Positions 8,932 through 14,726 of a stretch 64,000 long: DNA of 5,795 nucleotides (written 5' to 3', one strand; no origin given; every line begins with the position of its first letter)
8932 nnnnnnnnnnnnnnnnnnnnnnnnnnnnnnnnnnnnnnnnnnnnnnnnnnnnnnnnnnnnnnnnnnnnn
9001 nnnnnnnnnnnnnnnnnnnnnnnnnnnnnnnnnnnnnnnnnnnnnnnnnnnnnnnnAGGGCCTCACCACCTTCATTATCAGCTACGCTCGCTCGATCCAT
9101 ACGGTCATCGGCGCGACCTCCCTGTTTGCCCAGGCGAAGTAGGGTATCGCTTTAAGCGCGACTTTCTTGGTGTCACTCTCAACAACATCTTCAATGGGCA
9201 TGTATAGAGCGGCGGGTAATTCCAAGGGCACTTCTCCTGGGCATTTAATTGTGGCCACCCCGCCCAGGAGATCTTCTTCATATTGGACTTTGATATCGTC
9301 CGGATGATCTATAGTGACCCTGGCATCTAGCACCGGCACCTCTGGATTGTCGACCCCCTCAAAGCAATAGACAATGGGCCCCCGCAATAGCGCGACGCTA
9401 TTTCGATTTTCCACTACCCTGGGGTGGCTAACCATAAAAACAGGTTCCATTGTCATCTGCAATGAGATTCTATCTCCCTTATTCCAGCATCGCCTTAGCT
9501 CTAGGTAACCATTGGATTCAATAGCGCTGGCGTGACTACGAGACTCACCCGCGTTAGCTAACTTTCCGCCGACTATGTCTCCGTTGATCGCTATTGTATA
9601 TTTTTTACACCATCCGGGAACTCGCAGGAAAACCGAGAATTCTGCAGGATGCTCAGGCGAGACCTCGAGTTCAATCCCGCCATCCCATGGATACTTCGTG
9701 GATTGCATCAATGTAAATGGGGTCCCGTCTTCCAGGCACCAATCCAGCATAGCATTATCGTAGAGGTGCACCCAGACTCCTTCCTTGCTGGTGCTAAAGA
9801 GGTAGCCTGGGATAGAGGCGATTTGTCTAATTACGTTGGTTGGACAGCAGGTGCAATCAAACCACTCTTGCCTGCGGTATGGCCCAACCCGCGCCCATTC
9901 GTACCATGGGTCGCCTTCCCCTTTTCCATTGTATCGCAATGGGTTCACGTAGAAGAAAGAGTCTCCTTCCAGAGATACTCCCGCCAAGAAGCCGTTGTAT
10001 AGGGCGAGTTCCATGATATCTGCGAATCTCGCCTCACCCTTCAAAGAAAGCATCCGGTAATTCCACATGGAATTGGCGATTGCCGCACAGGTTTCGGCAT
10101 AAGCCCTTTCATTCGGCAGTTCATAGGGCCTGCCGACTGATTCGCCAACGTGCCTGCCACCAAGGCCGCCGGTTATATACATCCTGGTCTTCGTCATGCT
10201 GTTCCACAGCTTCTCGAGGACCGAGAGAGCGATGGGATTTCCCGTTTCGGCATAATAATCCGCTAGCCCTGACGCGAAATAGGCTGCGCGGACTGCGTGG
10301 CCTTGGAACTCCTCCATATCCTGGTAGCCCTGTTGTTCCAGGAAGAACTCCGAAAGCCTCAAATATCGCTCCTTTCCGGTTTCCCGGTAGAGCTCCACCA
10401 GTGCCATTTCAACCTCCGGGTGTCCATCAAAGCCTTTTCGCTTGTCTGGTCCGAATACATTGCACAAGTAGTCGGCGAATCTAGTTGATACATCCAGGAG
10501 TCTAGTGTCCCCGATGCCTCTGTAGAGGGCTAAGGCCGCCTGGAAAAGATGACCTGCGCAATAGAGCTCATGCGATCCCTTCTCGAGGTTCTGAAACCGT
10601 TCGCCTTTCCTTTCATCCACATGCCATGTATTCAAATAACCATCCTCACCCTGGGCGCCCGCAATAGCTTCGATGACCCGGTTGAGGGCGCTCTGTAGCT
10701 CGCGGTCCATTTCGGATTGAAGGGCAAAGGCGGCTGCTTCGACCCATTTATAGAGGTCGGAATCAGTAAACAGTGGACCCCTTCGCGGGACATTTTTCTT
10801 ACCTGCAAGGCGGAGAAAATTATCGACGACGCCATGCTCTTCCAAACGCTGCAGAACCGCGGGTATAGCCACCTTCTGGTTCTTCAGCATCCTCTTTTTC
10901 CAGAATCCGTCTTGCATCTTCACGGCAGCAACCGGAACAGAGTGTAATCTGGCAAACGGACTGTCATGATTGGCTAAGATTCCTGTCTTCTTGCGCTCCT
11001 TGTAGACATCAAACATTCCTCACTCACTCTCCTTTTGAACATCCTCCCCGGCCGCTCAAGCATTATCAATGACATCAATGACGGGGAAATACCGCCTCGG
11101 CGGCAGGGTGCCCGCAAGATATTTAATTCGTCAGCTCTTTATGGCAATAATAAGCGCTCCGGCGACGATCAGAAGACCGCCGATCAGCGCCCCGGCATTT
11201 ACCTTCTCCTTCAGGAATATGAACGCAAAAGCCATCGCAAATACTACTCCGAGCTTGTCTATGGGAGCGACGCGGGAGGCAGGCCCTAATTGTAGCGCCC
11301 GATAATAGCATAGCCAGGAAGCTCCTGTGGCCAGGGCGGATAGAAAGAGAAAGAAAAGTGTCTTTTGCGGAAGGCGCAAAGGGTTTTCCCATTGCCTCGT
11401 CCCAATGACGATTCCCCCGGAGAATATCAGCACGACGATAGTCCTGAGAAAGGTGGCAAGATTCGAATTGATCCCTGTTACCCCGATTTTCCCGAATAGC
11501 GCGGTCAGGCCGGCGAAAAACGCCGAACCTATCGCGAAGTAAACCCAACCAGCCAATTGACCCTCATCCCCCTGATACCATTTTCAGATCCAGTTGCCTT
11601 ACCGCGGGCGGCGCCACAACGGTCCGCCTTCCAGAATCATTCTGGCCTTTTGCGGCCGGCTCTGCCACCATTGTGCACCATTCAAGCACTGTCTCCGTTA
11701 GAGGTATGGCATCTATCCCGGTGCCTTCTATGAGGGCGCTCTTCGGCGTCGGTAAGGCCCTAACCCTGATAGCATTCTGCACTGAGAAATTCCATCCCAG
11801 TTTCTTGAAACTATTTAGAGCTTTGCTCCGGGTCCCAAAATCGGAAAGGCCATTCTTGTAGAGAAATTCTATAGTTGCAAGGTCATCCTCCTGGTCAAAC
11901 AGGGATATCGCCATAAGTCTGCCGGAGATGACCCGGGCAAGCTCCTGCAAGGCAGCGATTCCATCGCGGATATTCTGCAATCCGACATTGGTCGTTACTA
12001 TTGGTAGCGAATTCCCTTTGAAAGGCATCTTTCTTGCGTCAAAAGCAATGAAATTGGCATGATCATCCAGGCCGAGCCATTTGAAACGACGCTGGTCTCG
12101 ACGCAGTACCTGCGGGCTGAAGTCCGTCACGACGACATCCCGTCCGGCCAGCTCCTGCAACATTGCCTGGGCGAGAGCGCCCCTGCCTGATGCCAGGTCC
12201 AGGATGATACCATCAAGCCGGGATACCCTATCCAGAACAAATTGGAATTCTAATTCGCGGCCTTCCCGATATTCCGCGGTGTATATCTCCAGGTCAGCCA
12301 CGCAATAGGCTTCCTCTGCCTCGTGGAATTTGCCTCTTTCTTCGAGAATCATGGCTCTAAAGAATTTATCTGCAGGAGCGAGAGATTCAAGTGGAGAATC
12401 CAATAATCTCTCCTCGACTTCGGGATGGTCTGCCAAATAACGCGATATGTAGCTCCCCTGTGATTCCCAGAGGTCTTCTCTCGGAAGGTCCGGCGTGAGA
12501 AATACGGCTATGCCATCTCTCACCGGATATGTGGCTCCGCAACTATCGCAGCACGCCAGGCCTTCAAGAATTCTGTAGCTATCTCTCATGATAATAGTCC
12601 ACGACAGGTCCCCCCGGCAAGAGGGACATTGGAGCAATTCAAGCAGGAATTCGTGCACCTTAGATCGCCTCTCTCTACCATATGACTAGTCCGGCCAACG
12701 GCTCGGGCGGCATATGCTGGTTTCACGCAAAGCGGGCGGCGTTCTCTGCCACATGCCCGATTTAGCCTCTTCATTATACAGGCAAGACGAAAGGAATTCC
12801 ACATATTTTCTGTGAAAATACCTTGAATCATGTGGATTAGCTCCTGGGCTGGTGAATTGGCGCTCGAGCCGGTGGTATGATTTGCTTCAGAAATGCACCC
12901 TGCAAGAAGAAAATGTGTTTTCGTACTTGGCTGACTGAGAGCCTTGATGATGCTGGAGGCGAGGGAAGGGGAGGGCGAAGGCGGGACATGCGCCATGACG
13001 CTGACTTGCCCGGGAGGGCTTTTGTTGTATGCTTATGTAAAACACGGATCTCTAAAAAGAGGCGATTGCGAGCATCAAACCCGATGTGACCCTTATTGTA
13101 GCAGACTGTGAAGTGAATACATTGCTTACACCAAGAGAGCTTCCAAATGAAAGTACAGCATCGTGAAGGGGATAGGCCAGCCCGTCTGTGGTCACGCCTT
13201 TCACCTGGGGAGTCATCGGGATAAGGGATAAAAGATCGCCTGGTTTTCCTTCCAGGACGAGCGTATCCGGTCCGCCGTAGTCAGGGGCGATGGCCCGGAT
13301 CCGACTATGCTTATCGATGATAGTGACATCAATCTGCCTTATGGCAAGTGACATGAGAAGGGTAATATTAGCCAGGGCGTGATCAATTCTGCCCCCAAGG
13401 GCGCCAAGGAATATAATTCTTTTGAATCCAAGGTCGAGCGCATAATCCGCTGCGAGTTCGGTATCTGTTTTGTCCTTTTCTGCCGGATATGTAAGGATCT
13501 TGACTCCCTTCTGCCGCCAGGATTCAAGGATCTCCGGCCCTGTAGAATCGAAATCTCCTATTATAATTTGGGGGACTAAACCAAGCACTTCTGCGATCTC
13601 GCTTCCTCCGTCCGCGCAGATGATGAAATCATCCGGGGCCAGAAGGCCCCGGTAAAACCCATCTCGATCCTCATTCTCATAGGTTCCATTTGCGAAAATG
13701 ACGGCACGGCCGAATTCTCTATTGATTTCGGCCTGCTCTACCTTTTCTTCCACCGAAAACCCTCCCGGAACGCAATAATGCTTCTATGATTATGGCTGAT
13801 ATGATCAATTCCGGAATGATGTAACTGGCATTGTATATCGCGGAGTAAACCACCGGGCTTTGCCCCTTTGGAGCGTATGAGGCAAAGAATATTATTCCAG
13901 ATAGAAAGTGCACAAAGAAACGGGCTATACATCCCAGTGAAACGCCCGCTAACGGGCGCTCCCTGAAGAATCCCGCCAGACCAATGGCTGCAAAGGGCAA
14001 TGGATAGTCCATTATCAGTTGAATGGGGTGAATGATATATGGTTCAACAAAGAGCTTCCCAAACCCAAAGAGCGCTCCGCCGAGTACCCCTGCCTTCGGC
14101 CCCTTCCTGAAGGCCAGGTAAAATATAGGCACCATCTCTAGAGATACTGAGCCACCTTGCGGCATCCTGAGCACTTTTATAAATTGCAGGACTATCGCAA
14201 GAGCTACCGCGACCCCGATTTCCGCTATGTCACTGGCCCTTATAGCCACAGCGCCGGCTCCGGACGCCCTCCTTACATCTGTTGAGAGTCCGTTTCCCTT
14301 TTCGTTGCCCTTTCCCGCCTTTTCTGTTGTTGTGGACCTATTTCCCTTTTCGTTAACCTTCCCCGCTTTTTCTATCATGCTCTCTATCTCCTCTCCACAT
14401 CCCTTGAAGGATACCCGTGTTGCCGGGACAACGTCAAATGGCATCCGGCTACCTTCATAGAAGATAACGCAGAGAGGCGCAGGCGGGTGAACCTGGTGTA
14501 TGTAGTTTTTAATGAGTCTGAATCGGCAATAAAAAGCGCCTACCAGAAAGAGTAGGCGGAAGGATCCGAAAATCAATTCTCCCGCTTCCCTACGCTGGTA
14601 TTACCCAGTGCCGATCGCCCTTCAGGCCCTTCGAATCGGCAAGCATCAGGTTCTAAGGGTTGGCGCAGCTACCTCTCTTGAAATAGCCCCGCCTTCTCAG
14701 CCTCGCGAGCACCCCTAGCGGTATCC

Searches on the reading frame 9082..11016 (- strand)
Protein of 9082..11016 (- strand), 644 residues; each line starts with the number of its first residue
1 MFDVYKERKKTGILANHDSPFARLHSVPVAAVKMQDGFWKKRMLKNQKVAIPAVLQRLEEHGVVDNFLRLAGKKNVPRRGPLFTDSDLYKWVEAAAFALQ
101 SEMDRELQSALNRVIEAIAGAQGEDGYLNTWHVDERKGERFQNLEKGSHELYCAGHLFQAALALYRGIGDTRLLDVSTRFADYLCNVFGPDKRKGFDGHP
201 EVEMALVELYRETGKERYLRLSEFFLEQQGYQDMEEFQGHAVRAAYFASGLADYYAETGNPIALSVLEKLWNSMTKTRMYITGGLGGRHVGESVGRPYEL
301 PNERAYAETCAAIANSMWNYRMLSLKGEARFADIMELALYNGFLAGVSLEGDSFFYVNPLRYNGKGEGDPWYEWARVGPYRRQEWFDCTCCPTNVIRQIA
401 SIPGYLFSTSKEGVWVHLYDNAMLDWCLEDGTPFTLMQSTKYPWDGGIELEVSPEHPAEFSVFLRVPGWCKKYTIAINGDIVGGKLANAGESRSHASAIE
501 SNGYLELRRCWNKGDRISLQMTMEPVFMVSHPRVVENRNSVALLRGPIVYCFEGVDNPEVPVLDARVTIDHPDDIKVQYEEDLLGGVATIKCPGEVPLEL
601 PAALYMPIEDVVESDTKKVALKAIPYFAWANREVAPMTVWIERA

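Call 22: search_protein_families(library=pfam, proteins=[window:9082-11016:-], max_evalue=0.00001)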
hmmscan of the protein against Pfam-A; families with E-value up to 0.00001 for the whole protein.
window:9082-11016:- (644 aa): 3 families
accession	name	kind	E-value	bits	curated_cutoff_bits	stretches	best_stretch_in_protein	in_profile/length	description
PF07944.18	Beta-AFase-like_GH127_cat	-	2.3e-97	326.8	24.9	1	31-403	1-375/376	Beta-L-arabinofuranosidase, GH127 catalytic domain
PF20737.2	Glyco_hydro127C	-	9.1e-22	77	23.7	1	527-641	3-70/71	Glycoside hydrolase family 127 C-terminal domain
PF20736.2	Glyco_hydro127M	-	1.9e-20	73.2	24.2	1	413-523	1-95/95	Beta-L-arabinofuranosidase, GH127 middle domain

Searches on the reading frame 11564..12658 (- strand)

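Call 22: search_protein_families(library=pfam, proteins=[window:11564-12658:-], max_evalue=0.00001)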
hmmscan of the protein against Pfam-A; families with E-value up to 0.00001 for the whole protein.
window:11564-12658:- (364 aa): 5 families
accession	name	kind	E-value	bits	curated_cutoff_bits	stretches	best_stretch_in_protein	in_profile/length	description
PF13649.12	Methyltransf_25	-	1.3e-11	45.5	27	1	152-244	1-93/97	Methyltransferase domain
PF01209.24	Ubie_methyltran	-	6.9e-11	42.4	20.1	1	141-250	39-151/233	ubiE/COQ5 methyltransferase family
PF08241.18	Methyltransf_11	-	6.6e-10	39.9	21.2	1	153-244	1-87/95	Methyltransferase domain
PF13847.12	Methyltransf_31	-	2.3e-08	34.3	27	1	152-260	7-118/145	Methyltransferase domain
PF03966.22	Trm112p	-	5.4e-08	33.1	22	1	3-49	2-40/40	Trm112p-like protein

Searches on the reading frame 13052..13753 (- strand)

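Call 85: search_protein_families(library=pfam, proteins=[window:13052-13753:-], max_evalue=0.00001)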
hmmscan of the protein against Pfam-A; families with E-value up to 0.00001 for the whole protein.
window:13052-13753:- (233 aa): 2 families
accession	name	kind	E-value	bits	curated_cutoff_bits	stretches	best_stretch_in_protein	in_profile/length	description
PF04263.21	TPK_catalytic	-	1.2e-32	112.6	30.7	1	37-144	4-112/113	Thiamin pyrophosphokinase, catalytic domain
PF04265.19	TPK_B1_binding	-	1.4e-16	60.3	22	1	171-226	10-66/67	Thiamin pyrophosphokinase, vitamin B1 binding domain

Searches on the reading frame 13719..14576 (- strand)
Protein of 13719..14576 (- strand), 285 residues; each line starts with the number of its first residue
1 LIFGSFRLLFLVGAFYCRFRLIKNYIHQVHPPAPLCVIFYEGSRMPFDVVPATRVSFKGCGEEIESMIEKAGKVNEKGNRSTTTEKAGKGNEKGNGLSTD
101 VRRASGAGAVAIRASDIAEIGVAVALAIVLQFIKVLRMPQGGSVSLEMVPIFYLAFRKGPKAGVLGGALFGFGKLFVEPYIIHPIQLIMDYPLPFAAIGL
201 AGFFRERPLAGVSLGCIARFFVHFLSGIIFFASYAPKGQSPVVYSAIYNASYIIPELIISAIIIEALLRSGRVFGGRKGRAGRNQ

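Call 85: search_protein_families(library=pfam, proteins=[window:13719-14576:-], max_evalue=0.00001)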
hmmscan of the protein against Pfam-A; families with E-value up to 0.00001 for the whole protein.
window:13719-14576:- (285 aa): 1 family
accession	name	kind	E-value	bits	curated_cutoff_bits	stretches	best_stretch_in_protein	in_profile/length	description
PF09515.15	Thia_YuaJ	-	7.2e-51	173.2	25.8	1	117-269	1-170/177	Thiamine transporter protein (Thia_YuaJ)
